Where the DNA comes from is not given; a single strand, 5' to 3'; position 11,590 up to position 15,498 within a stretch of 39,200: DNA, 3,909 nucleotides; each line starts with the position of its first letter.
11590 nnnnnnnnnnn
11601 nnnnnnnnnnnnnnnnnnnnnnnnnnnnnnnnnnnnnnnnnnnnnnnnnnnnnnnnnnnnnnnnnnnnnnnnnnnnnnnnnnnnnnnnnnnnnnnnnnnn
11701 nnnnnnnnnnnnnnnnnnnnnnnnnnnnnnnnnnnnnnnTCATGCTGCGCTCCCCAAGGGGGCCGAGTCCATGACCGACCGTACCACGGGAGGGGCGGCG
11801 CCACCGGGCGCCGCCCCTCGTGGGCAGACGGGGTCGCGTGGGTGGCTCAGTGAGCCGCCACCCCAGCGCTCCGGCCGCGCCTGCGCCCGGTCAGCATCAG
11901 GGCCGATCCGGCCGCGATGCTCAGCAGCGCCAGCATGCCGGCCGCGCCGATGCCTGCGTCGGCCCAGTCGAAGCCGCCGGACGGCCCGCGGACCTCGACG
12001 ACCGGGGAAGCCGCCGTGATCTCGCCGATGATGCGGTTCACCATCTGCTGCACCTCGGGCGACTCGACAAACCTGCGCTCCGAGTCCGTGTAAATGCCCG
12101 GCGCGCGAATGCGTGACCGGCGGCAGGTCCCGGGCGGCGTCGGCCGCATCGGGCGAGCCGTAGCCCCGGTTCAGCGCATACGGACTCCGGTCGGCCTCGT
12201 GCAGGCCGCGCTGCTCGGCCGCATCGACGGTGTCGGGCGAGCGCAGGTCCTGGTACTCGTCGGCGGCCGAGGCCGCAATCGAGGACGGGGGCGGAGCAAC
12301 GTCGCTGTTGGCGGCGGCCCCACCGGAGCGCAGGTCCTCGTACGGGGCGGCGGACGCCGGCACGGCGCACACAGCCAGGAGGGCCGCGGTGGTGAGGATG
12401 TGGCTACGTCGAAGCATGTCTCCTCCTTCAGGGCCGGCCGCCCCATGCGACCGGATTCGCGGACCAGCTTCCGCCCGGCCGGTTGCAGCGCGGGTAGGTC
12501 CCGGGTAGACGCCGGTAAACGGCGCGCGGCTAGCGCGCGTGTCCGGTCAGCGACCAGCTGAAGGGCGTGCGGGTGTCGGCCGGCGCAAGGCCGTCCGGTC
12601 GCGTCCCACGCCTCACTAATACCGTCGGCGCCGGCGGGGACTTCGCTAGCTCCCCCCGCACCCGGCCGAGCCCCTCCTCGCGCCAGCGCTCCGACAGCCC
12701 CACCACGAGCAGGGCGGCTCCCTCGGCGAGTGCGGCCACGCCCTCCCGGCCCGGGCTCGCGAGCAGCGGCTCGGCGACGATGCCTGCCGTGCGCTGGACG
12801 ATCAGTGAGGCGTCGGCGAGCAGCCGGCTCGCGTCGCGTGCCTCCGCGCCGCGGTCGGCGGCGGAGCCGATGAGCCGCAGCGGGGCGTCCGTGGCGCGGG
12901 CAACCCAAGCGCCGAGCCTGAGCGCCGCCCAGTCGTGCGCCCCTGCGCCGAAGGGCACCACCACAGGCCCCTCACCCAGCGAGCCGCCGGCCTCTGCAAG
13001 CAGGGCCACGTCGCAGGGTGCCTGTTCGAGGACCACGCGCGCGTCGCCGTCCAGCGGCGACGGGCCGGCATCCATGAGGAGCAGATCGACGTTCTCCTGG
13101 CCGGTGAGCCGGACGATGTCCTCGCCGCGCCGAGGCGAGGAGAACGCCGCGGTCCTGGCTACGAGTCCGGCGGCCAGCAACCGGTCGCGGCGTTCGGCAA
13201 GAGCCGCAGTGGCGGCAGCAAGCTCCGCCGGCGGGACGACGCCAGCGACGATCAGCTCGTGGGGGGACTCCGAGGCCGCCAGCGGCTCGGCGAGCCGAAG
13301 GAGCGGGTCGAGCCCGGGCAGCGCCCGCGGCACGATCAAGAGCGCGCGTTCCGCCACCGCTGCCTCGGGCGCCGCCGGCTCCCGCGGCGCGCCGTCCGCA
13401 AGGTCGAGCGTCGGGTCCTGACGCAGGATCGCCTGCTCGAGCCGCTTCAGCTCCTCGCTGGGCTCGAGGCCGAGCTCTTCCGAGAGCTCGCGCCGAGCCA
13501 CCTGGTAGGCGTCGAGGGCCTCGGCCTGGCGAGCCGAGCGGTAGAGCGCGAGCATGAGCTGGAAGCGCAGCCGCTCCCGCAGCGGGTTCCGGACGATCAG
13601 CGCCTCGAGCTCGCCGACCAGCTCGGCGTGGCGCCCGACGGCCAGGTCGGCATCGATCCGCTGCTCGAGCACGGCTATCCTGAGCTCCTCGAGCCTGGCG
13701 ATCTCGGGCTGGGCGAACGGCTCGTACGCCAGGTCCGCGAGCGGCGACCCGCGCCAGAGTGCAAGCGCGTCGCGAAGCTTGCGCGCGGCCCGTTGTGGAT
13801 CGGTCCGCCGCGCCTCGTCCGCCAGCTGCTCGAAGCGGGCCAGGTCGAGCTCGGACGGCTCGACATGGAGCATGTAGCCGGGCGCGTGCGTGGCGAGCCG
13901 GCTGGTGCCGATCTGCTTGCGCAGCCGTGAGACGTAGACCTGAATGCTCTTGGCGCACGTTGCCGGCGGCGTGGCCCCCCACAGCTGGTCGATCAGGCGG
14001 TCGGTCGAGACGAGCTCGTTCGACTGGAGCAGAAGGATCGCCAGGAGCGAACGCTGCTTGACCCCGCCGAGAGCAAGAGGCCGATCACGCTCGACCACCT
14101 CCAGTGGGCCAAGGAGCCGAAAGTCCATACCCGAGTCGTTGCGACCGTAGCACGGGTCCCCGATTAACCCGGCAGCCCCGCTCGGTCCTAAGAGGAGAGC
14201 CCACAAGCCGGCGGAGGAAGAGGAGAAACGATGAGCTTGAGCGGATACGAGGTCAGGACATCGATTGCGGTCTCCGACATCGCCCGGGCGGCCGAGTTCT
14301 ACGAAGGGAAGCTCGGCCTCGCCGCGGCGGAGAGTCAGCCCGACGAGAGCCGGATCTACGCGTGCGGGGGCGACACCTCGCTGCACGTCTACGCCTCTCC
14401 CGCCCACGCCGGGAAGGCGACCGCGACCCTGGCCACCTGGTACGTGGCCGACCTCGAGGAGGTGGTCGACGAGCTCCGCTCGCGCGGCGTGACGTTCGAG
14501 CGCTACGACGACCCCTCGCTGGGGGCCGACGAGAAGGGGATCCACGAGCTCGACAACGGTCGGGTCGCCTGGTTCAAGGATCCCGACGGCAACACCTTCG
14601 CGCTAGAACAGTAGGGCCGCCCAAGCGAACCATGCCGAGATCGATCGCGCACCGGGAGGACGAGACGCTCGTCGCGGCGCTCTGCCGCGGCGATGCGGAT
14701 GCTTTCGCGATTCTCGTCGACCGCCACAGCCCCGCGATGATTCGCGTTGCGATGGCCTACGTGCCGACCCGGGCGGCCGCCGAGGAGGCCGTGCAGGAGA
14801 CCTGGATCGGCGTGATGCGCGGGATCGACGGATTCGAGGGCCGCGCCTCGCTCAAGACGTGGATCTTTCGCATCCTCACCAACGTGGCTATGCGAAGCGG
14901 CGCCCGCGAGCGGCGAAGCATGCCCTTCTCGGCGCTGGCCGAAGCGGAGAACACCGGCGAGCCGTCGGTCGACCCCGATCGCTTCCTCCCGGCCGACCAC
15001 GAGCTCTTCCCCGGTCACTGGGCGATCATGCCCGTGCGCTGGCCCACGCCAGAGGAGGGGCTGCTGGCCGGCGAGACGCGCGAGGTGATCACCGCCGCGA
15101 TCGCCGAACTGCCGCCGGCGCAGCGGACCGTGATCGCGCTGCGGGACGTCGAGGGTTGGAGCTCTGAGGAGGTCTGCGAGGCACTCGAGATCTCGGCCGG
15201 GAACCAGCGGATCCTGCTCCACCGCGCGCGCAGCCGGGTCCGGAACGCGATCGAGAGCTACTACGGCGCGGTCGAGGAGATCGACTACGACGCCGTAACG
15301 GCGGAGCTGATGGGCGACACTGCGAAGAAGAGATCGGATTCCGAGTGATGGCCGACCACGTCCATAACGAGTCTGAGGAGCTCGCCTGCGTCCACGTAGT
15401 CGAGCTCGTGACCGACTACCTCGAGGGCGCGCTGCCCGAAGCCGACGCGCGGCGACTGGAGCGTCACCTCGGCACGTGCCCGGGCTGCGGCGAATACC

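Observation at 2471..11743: Tandem pair of giant PknD-like receptor kinases (kinase, TM, beta-propeller, LivK-type amino-acid-binding domain) followed by a STAND/LuxR (LAL) regulator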

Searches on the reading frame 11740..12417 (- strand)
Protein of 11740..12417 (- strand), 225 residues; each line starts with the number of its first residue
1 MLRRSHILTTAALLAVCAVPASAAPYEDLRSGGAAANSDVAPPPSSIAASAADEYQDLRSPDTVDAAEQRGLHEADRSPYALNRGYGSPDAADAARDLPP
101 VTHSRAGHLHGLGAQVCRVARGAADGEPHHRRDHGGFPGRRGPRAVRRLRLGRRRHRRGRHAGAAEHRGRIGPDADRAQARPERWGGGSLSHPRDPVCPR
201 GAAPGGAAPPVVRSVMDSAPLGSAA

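Call 15: search_protein_families(library=pfam, max_evalue=0.001, proteins=[window:11740-12417:-])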
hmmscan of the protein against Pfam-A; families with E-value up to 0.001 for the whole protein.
window:11740-12417:- (225 aa): 0 families

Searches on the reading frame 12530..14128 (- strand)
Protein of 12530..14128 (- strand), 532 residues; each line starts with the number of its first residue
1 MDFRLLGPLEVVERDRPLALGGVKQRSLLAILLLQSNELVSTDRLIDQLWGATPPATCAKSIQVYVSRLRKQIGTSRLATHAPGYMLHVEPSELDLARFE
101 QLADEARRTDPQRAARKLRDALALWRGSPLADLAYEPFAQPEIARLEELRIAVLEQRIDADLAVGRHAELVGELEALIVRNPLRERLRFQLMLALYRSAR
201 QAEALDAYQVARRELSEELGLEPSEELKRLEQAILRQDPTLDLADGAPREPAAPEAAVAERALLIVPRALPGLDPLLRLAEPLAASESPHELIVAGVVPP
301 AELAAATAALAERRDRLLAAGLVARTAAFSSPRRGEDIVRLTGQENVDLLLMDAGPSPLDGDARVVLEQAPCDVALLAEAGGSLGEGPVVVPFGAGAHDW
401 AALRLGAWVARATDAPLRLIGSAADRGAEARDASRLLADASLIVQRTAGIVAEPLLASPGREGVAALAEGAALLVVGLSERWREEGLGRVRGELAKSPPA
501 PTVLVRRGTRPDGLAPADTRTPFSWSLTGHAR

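Call 42: search_protein_families(library=ncbifam, max_evalue=0.001, proteins=[window:12530-14128:-])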
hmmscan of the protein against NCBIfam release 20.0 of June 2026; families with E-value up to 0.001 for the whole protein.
window:12530-14128:- (532 aa): 4 families
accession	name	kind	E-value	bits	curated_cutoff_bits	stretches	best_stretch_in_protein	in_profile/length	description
NF053617.1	SARPRegAfsRStmc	equivalog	2.6e-62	211.1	1430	1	2-255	30-283/986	SARP-family global regulator AfsR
NF041231.1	BagI_FevR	exception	9.4e-50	169.7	500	1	12-238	2-236/315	AfsR/SARP family transcriptional regulator BagI/FevR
NF045944.1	ResRegRpaBCyano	equivalog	0.0002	20.8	330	1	17-76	151-210/229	response regulator transcription factor RpaB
NF012023.0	PRK15479.1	equivalog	0.00021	20.9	337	1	14-79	143-206/224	transcriptional regulator TctD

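Call 71: find_homologous_proteins(query=window:12530-14128:-, max_evalue=1e-30)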
Query window:12530-14128:- (532 aa): 7688 proteins with E <= 1e-30 among 8000 candidates; the best 120 are listed.
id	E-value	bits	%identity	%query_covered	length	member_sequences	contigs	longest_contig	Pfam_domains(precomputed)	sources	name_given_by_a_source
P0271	0.0e+0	1037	93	100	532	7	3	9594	PF03704.24,PF00486.35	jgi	jgi:DNA-binding SARP family transcriptional activator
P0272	0.0e+0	1026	93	100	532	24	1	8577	PF03704.24,PF00486.35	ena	-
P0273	0.0e+0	1022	93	100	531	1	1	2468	PF03704.24,PF00486.35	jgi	jgi:DNA-binding SARP family transcriptional activator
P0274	1.1e-293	993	90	100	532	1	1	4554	PF03704.24,PF00486.35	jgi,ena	-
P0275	1.0e-290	983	90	100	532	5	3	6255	PF03704.24,PF00486.35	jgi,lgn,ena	jgi:DNA-binding SARP family transcriptional activator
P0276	2.8e-290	982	89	100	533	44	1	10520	PF03704.24,PF00486.35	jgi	jgi:DNA-binding SARP family transcriptional activator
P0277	2.8e-288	975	89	100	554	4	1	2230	PF03704.24,PF00486.35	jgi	jgi:DNA-binding SARP family transcriptional activator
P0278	2.1e-273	926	86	100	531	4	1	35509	PF03704.24,PF00486.35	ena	-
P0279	4.6e-269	912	84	99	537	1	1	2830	PF03704.24,PF00486.35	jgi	jgi:DNA-binding SARP family transcriptional activator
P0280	5.0e-268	908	83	100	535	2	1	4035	PF03704.24,PF00486.35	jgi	jgi:DNA-binding SARP family transcriptional activator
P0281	1.3e-266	904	83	100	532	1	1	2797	PF03704.24,PF00486.35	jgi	jgi:DNA-binding SARP family transcriptional activator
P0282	4.9e-264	895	82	100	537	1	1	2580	PF03704.24,PF00486.35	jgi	jgi:DNA-binding SARP family transcriptional activator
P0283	9.3e-264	894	81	100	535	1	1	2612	PF03704.24,PF00486.35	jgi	jgi:DNA-binding SARP family transcriptional activator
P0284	6.0e-261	885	82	99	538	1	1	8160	PF03704.24,PF00486.35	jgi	jgi:DNA-binding SARP family transcriptional activator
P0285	1.5e-259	880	81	100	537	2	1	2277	PF03704.24,PF00486.35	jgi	jgi:DNA-binding SARP family transcriptional activator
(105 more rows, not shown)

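Call 77: predict_structure(alignment_id=A2)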
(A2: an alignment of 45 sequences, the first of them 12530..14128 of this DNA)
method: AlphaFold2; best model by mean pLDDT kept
length: 532 residues; sequences in the alignment: 45
mean_pLDDT: 80.3   pTM: 0.58
mean pLDDT of the five models: 80.3, 79.1, 76.6, 73.0, 64.7
residues with pLDDT >= 90: 145; 70-90: 294; 50-70: 54; < 50: 39
segments of 3 or more residues with pLDDT < 50: 244-259, 425-427, 515-532
pLDDT, mean of each block of 10 residues (from residue 1): 94 87 93 90 87 83 92 86 85 93 90 95 95 88 85 93 91 92 86 92 91 74 80 84 46 37 88 86 73 87 83 87 85 84 80 78 85 84 81 78 86 88 55 73 77 80 75 84 59 70 82 44 26 28
secondary structure, 60 per line:
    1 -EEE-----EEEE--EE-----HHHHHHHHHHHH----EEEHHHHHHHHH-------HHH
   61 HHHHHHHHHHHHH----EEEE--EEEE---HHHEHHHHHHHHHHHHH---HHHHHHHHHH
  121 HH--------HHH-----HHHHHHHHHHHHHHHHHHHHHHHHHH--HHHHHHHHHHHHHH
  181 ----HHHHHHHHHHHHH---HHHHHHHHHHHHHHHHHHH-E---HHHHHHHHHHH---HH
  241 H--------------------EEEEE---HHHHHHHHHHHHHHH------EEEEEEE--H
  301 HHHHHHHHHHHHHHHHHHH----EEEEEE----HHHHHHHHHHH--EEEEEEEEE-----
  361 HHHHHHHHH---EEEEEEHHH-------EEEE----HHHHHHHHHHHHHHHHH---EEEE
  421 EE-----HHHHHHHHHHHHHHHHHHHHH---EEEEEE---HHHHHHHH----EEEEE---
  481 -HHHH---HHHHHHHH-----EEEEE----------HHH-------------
elements in order: E2-4 E10-13 H23-34 E39-41 H42-50 H58-73 E78-81 E84-87 H95-107 H111-122 H139-164 H167-180 H185-197 H201-219 H225-235 E262-266 H270-284 E291-297 H300-319 E324-329 H334-344 E347-355 H361-369 E373-378 E389-392 H397-413 E417-422 H428-448 E452-457 H461-468 E473-477 H482-485 H489-496 E502-506

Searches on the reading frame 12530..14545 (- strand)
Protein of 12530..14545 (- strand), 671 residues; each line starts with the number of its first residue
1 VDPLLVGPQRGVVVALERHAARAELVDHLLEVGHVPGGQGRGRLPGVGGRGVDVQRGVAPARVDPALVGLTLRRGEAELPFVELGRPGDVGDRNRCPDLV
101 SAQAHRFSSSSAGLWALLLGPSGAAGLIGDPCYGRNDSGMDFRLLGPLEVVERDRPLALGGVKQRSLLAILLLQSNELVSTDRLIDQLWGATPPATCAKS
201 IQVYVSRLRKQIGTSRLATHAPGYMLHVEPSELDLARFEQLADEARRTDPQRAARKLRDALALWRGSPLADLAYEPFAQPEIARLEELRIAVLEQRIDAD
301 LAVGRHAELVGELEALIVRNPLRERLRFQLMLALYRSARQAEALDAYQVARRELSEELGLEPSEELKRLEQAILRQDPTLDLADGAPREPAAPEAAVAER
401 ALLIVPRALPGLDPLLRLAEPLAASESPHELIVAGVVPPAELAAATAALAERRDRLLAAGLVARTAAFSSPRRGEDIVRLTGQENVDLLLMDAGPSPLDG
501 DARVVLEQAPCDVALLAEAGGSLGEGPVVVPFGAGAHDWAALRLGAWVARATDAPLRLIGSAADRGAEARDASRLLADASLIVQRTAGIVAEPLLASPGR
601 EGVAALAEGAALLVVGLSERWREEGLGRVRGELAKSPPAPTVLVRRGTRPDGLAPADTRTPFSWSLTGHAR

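Call 13: search_protein_families(library=pfam, max_evalue=0.001, proteins=[window:12530-14545:-])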
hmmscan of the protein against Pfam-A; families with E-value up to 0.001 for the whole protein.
window:12530-14545:- (671 aa): 2 families
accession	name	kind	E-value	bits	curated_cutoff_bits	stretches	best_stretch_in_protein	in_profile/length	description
PF03704.23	BTAD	-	5.2e-45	153.8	22.1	1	233-374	1-146/146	Bacterial transcriptional activator domain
PF00486.34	Trans_reg_C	-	1.3e-09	38.4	26.2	1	163-215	9-60/77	Transcriptional regulatory protein, C terminal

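Call 31: search_protein_families(library=pfam, max_evalue=1, proteins=[window:12530-14149:-])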
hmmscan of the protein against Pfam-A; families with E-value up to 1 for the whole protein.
window:12530-14149:- (539 aa): 4 families
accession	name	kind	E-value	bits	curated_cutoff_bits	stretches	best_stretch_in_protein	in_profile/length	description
PF03704.23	BTAD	-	3.4e-45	154.4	22.1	1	101-242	1-146/146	Bacterial transcriptional activator domain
PF00486.34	Trans_reg_C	-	9.2e-10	38.9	26.2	1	31-83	9-60/77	Transcriptional regulatory protein, C terminal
PF20308.4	TPR-S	-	0.043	14.8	27.6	1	176-228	4-56/102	Tetratricopeptide Repeats-Sensor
PF00293.34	NUDIX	-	0.066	13.7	21.1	1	214-238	44-67/134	NUDIX domain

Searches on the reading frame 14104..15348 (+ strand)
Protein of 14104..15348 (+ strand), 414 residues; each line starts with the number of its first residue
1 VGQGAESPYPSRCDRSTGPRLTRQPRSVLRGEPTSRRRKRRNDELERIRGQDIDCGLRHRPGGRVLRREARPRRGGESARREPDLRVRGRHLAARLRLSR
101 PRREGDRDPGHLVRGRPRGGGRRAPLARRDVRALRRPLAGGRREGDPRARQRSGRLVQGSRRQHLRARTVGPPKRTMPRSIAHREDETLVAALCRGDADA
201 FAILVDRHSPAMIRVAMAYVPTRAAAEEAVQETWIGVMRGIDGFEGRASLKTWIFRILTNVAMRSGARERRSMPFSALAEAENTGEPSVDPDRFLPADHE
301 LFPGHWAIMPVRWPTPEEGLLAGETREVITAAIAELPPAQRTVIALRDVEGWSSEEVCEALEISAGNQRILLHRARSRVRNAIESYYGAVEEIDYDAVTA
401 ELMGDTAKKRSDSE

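Call 13: search_protein_families(library=pfam, max_evalue=0.001, proteins=[window:14104-15348:+])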
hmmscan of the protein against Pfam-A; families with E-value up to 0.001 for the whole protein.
window:14104-15348:+ (414 aa): 3 families
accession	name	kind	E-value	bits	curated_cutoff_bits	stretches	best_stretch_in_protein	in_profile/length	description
PF04542.20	Sigma70_r2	-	1.8e-15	56.9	24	1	204-271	1-70/71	Sigma-70 region 2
PF08281.18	Sigma70_r4_2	-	3.6e-14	52.6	25.7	1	327-378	2-53/54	Sigma-70, region 4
PF04545.22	Sigma70_r4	-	1.3e-08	34.6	24.1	1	332-380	1-49/50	Sigma-70, region 4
